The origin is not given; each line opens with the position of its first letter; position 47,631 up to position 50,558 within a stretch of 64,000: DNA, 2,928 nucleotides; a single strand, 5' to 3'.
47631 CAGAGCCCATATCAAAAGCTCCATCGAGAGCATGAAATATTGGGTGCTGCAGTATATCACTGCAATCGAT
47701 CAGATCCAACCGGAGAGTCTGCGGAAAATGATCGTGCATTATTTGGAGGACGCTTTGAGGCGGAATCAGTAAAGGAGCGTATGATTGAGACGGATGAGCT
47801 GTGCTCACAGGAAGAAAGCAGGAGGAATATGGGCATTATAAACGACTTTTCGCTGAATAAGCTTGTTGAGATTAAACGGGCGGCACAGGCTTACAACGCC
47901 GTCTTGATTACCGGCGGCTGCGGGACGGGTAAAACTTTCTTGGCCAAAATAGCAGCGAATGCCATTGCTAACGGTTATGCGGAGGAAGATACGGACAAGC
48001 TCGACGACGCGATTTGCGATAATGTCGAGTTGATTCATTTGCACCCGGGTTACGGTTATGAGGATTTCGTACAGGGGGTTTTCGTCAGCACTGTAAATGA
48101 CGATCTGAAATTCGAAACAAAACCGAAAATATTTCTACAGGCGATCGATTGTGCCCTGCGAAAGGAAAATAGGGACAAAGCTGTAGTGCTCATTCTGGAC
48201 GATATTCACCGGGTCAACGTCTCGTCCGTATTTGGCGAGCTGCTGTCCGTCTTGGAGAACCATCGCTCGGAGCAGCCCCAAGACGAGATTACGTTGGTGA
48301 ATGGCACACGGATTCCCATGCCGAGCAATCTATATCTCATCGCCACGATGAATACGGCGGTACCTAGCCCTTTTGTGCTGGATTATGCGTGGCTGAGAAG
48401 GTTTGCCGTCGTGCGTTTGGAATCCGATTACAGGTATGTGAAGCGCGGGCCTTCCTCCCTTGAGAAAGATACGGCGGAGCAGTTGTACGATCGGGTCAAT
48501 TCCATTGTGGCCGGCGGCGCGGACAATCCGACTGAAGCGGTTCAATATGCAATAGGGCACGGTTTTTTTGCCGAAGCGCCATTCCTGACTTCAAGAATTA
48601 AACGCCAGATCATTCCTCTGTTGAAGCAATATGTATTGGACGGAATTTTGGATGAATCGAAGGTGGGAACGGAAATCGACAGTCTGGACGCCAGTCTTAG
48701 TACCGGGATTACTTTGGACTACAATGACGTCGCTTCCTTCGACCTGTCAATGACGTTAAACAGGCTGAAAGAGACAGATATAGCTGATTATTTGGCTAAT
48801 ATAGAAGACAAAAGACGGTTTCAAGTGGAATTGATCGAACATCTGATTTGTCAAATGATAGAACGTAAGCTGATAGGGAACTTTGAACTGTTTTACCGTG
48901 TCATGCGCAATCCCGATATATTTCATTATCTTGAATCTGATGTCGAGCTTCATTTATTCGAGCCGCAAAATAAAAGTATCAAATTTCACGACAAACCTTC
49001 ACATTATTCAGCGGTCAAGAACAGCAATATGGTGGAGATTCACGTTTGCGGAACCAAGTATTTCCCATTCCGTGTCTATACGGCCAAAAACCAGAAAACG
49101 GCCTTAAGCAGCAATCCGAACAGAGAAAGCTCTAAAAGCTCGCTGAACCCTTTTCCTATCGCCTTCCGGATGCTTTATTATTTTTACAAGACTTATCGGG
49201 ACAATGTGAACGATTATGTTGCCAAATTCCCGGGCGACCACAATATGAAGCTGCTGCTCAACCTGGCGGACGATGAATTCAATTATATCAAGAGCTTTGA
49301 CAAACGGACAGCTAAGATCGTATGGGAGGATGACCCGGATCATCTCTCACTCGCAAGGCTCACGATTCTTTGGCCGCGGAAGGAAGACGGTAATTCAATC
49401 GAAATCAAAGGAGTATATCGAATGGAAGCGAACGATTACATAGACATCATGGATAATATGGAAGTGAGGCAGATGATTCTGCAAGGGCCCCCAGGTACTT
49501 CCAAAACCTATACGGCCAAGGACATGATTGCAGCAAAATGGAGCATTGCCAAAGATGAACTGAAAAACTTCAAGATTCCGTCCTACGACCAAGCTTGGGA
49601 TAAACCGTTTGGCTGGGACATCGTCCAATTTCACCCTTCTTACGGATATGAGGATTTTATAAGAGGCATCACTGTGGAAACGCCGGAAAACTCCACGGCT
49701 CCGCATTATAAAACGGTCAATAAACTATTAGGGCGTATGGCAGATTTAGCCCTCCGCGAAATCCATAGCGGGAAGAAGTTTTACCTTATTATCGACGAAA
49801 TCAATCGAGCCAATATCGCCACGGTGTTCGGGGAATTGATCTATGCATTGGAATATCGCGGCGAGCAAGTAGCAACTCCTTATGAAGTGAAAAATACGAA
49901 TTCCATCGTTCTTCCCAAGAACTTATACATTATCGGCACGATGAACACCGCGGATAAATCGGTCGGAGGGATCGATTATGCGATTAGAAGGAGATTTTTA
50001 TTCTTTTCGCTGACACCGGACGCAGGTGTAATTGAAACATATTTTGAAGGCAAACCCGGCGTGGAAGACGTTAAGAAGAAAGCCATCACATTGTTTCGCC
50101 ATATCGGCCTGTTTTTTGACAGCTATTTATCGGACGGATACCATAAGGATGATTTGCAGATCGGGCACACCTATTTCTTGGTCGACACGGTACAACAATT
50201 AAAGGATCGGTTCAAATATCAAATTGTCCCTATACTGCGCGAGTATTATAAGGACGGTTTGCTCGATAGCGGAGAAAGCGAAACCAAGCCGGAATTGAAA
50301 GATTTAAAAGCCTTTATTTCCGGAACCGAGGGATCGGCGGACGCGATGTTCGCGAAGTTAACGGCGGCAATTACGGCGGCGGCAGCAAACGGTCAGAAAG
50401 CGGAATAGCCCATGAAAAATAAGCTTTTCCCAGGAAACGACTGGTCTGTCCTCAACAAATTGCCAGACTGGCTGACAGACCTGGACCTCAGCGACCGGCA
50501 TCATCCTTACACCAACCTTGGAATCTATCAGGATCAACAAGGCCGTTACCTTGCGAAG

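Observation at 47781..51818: Atypical McrBC-like pair: McrB homologue carries two tandem AAA+ GTPase modules (first degenerate), no N-terminal reader domain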

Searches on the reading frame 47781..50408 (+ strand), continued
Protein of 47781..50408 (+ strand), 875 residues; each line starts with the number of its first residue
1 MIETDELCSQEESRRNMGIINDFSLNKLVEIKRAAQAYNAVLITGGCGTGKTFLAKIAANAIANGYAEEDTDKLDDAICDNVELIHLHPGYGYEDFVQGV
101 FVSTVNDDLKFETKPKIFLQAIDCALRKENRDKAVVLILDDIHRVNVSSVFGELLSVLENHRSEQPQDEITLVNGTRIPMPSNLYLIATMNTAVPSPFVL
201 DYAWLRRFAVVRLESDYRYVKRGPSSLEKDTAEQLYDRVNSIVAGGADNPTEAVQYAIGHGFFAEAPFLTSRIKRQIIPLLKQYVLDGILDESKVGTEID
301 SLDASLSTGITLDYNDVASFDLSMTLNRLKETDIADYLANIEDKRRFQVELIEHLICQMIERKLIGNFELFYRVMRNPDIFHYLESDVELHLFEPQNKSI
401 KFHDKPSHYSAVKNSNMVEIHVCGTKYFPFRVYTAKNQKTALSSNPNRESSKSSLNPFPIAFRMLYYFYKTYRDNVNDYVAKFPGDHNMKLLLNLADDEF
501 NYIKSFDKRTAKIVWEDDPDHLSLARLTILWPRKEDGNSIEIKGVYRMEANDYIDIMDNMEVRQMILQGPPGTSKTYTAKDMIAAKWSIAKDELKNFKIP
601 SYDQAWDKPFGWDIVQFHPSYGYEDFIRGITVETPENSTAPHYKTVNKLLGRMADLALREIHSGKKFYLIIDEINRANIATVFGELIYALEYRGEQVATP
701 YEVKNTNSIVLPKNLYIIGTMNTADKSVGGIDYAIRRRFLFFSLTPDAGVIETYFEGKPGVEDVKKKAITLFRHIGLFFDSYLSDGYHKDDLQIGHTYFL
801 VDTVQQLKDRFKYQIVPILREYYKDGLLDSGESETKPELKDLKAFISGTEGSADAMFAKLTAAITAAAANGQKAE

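Call 44: predict_structure(alignment_id=A1)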
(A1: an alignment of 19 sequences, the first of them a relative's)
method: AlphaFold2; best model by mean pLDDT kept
length: 875 residues; sequences in the alignment: 19
mean_pLDDT: 69.2   pTM: 0.54
mean pLDDT of the five models: 69.2, 67.9, 67.5, 62.5, 60.1
residues with pLDDT >= 90: 74; 70-90: 434; 50-70: 206; < 50: 161
segments of 3 or more residues with pLDDT < 50: 1-18, 224-229, 308-334, 382-400, 402-416, 423-425, 430-455, 512-522, 532-550, 727-730, 865-875
pLDDT, mean of each block of 10 residues (from residue 1): 35 39 82 86 85 86 74 61 77 79 60 80 83 86 82 69 59 79 88 70 79 81 46 80 86 79 65 75 77 81 60 28 33 48 53 62 58 62 40 37 36 41 50 35 37 51 76 75 63 76 65 43 57 45 39 69 82 85 86 90 88 89 82 78 82 90 91 78 71 72 72 91 61 64 76 81 89 88 74 82 92 90 81 72 85 89 50 28
secondary structure, 60 per line:
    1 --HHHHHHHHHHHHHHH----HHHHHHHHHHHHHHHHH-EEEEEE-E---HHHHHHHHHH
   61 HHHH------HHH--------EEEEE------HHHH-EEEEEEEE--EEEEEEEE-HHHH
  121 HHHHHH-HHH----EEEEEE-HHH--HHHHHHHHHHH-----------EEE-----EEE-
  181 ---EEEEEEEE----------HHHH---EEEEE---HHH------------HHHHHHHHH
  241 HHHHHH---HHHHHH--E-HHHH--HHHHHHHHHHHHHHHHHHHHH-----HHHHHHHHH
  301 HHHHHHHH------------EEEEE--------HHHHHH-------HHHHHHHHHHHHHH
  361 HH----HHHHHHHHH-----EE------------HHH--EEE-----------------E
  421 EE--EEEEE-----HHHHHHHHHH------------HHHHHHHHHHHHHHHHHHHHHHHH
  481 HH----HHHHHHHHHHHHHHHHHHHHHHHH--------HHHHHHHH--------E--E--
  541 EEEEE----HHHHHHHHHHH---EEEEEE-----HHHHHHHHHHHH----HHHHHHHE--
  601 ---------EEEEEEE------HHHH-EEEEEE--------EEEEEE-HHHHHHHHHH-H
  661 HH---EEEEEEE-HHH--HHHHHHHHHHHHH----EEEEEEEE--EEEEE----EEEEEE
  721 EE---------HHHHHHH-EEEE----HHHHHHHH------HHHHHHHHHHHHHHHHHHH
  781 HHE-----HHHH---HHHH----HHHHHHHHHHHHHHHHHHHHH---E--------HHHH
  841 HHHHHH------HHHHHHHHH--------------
elements in order (helices of 4 or more, strands of 3 or more residues): H3-17 H22-38 E40-45 H51-64 E82-86 H93-96 E98-105 E108-115 H117-126 E135-140 H147-157 E169-171 E177-179 E184-191 H202-205 E209-213 H232-246 H250-255 H260-263 H266-286 H292-308 E321-325 H334-339 H347-362 H367-375 E400-402 E420-422 E425-429 H435-444 H457-482 H487-510 H519-526 E541-545 H550-560 E564-569 H575-586 H591-597 E610-616 H623-626 E628-633 E642-647 H649-658 E666-672 H679-691 E696-703 E706-710 E715-722 H732-738 E740-743 H748-755 H762-782 H789-792 H796-799 H804-824 H837-846 H853-861

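Call 55: find_encoding_contigs(protein=P0027, flank=8000, max_places=2)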
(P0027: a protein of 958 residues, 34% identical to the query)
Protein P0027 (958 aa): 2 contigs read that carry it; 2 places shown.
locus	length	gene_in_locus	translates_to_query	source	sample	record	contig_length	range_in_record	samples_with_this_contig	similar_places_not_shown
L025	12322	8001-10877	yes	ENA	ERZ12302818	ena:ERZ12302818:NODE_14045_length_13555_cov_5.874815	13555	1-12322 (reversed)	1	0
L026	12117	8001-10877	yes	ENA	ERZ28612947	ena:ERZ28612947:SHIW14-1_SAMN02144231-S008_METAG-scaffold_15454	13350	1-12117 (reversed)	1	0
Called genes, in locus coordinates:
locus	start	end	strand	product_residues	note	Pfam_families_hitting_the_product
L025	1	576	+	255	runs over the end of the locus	PF01966:HD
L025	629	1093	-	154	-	-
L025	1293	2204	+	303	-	PF01381:HTH_3 (weak), PF13443:HTH_26 (weak), PF02661:Fic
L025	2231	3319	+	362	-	PF22244:GCE_fung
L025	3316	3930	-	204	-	-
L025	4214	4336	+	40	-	-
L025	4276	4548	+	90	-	-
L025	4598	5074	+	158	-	-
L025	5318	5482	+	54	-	-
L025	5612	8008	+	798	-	PF00145:DNA_methylase, PF02384:N6_Mtase, PF07669:Eco57I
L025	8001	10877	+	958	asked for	PF07728:AAA_5, PF28529:McrB_lid (weak)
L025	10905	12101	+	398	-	PF10117:McrBC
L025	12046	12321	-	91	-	?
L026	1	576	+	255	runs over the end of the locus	PF01966:HD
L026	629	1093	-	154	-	-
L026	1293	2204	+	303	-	PF01381:HTH_3 (weak), PF13443:HTH_26 (weak), PF02661:Fic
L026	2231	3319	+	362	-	PF22244:GCE_fung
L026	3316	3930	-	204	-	-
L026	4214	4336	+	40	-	-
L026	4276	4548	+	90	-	-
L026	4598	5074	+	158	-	-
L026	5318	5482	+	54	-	-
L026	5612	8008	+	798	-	PF00145:DNA_methylase, PF02384:N6_Mtase, PF07669:Eco57I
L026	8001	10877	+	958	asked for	PF07728:AAA_5, PF28529:McrB_lid (weak)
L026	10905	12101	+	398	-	PF10117:McrBC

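Call 56: find_encoding_contigs(protein=P0026, flank=8000, max_places=2)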
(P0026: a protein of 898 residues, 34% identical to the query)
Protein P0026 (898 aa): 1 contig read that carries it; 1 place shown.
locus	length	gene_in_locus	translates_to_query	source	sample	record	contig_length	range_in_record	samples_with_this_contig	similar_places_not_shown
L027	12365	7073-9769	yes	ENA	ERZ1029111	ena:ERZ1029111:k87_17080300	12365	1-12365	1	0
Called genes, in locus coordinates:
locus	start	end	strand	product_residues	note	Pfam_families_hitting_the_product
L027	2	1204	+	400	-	?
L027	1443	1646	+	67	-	-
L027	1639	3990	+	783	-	PF00145:DNA_methylase, PF09445:Methyltransf_15 (weak), PF00145:DNA_methylase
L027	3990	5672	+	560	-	PF11564:BpuJI_N, PF07728:AAA_5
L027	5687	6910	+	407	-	PF09563:RE_LlaJI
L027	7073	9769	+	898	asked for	PF20720:nSTAND3 (faint), PF00004:AAA (faint), PF00910:RNA_helicase (faint), PF07728:AAA_5 (weak), PF13173:AAA_14 (faint), PF13401:AAA_22 (faint), PF07728:AAA_5 (weak), PF28529:McrB_lid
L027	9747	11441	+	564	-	PF10117:McrBC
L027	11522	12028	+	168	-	PF03852:Vsr, PF04480:DUF559 (faint), PF18741:MTES_1575 (faint)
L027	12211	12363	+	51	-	?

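Call 86: fold_search(model_id=the predicted structure, library=pdb)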
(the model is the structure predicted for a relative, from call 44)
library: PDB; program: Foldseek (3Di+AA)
matches with E <= 10: 654; with E <= 0.001: 203
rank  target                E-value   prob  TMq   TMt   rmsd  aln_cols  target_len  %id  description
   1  6hz4_A                5.2e-16  1.00  0.25  0.67   5.6       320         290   27  Structure of McrBC without DNA binding domains (one half of the full complex) (released 2019-07-24)
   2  6ut6_D                5.8e-16  1.00  0.25  0.68   5.3       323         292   26  Cryo-EM structure of the Escherichia coli McrBC complex (released 2020-10-21)
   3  6hz4_E                1.7e-15  1.00  0.25  0.68   5.1       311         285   27  Structure of McrBC without DNA binding domains (one half of the full complex) (released 2019-07-24)
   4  6ut6_C                4.7e-15  1.00  0.24  0.65   6.0       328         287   27  Cryo-EM structure of the Escherichia coli McrBC complex (released 2020-10-21)
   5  6ut7_B                7.1e-15  1.00  0.25  0.54   4.8       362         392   28  Fitted model for the tetradecameric assembly of Thermococcus gammatolerans McrB AAA+ hexamers with bound McrC (released 2020-10-21)
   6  6ut3_C                7.1e-15  1.00  0.25  0.53   5.9       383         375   27  X-ray structure of Thermococcus gammatolerans McrB AAA+ domain hexamer in P21 symmetry (released 2020-10-21)
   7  6ut6_A                9.7e-15  1.00  0.25  0.69   4.8       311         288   27  Cryo-EM structure of the Escherichia coli McrBC complex (released 2020-10-21)
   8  6ut3_D                1.3e-14  1.00  0.24  0.52   6.1       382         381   27  X-ray structure of Thermococcus gammatolerans McrB AAA+ domain hexamer in P21 symmetry (released 2020-10-21)
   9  6hz4_D                2.2e-14  1.00  0.26  0.72   4.4       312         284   25  Structure of McrBC without DNA binding domains (one half of the full complex) (released 2019-07-24)
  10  6ut4_A                3.4e-14  1.00  0.25  0.54   4.3       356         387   29  Cryo-EM structure of the asymmetric AAA+ domain hexamer from Thermococcus gammatolerans McrB (released 2020-10-21)
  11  6ut7_D                3.6e-14  1.00  0.25  0.52   6.2       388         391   26  Fitted model for the tetradecameric assembly of Thermococcus gammatolerans McrB AAA+ hexamers with bound McrC (released 2020-10-21)
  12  6ut3_E                4.4e-14  1.00  0.24  0.52   6.6       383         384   26  X-ray structure of Thermococcus gammatolerans McrB AAA+ domain hexamer in P21 symmetry (released 2020-10-21)
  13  6ut4_B                5.7e-14  1.00  0.25  0.53   4.8       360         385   29  Cryo-EM structure of the asymmetric AAA+ domain hexamer from Thermococcus gammatolerans McrB (released 2020-10-21)
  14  6ut4_C                5.7e-14  1.00  0.25  0.52   5.6       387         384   26  Cryo-EM structure of the asymmetric AAA+ domain hexamer from Thermococcus gammatolerans McrB (released 2020-10-21)
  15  6ut4_F                6.7e-14  1.00  0.25  0.53   5.5       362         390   27  Cryo-EM structure of the asymmetric AAA+ domain hexamer from Thermococcus gammatolerans McrB (released 2020-10-21)
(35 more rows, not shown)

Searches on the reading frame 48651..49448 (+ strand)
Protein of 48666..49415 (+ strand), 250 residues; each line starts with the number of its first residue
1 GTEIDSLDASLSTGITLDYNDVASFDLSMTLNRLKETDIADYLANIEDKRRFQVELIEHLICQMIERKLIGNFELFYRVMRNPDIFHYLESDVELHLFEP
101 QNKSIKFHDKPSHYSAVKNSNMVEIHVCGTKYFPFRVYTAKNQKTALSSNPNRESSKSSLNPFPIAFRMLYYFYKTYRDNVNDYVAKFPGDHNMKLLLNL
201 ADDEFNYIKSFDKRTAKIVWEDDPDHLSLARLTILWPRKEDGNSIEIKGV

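Call 49: search_protein_representatives(protein=window:48666-49415:+)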
Query: 250 residues. Proteins with E-value up to 0.001 (for the whole library): 1; up to 1e-10: 1; up to 1e-30: 1. The best 1 are listed.
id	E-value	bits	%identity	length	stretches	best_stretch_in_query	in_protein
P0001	1.9e-164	561.5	100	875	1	1-250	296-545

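Call 62: predict_structure(alignment_id=A4)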
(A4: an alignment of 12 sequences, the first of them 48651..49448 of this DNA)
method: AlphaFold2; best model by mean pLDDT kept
length: 266 residues; sequences in the alignment: 12
mean_pLDDT: 56.6   pTM: 0.54
mean pLDDT of the five models: 56.6, 56.0, 54.5, 51.6, 50.6
residues with pLDDT >= 90: 15; 70-90: 66; 50-70: 64; < 50: 121
segments of 3 or more residues with pLDDT < 50: 1-6, 15-41, 95-126, 142-164, 222-229, 243-266
pLDDT, mean of each block of 10 residues (from residue 1): 49 47 36 40 60 64 78 77 75 44 28 31 49 61 34 37 54 86 90 88 87 73 46 66 45 38 36
secondary structure, 60 per line:
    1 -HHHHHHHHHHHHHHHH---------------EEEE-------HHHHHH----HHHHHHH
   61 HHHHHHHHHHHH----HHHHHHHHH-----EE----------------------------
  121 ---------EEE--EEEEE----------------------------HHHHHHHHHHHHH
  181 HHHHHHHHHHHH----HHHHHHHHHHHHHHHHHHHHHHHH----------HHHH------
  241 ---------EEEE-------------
elements in order: H2-17 E33-36 H44-49 H54-72 H77-85 E130-132 E135-139 H168-192 H197-220 H231-234 E250-253

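Call 65: fold_search(model_id=the predicted structure, library=pdb)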
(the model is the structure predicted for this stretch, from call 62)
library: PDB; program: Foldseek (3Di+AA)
matches with E <= 10: 143; with E <= 0.001: 0
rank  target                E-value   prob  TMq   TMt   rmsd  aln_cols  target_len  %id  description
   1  5xxu_N                1.2e+00  0.66  0.17  0.30  10.2        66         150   21  Small subunit of Toxoplasma gondii ribosome (released 2017-08-30)
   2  4v5o_AO               1.3e+00  0.82  0.17  0.30   9.9        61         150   18  CRYSTAL STRUCTURE OF THE EUKARYOTIC 40S RIBOSOMAL SUBUNIT IN COMPLEX WITH INITIATION FACTOR 1. (released 2014-07-09)
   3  8hkx_S15P             1.4e+00  0.57  0.17  0.29  10.0        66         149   21  Cryo-EM Structures and Translocation Mechanism of Crenarchaeota Ribosome (released 2023-08-16)
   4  6sw9_Q                1.4e+00  0.44  0.19  0.31   9.6        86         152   21  IC2A model of cryo-EM structure of a full archaeal ribosomal translation initiation complex devoid of aIF1 in P. abyss (released 2020-02-19)
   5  8jiw_BN               1.7e+00  0.75  0.17  0.31  10.2        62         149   19  Atomic structure of wheat ribosome reveals unique features of the plant ribosomes (released 2024-03-27)
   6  6az1_T                1.8e+00  0.82  0.17  0.32   7.0        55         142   16  Cryo-EM structure of the small subunit of Leishmania ribosome bound to paromomycin (released 2017-12-06)
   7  3j6x_13               1.8e+00  0.44  0.17  0.28  10.3        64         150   19  S. cerevisiae 80S ribosome bound with Taura syndrome virus (TSV) IRES, 5 degree rotation (Class II) (released 2014-06-11)
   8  9qf4_Aq               1.9e+00  0.35  0.19  0.31  11.4        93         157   22  Structure of P. furiosus 70S ribosome grown at 95 degC (released 2025-11-05)
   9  9qf6_Aq               2.1e+00  0.63  0.17  0.28  10.1        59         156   22  Structure of P. furiosus 70S ribosome in RsmB deleted strain (released 2025-11-05)
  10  9v1j_so               2.1e+00  0.57  0.17  0.30   9.9        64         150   17  Cryo- EM structure of small subunit (body) of 75S ribosome with P- tRNA from Entamoeba histolytica (released 2025-10-08)
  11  9g25_J                2.1e+00  0.54  0.18  0.40   8.4        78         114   14  snR30 snoRNP - State 1 - Utp23-Krr1-deltaC3 (released 2025-06-18)
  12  5wlc_NF               2.1e+00  0.47  0.17  0.34   9.9        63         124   19  The complete structure of the small subunit processome (released 2017-09-27)
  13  5aj0_BN               2.1e+00  0.44  0.17  0.30  10.3        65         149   17  Cryo electron microscopy of actively translating human polysomes (POST state). (released 2015-05-20)
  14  7zhg_Q                2.1e+00  0.35  0.19  0.32   9.2        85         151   19  High-resolution cryo-EM structure of Pyrococcus abyssi 30S ribosomal subunit bound to mRNA and initiator tRNA anticodo (released 2022-06-29)
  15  8r6f_N                2.3e+00  0.80  0.17  0.32   7.1        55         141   20  CryoEM structure of wheat 40S ribosomal subunit, body domain (released 2023-12-27)
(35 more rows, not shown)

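Call 75: search_protein_families(library=pfam, proteins=[window:48666-49415:+], max_evalue=1)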
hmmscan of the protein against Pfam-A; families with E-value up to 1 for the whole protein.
window:48666-49415:+ (250 aa): 0 families
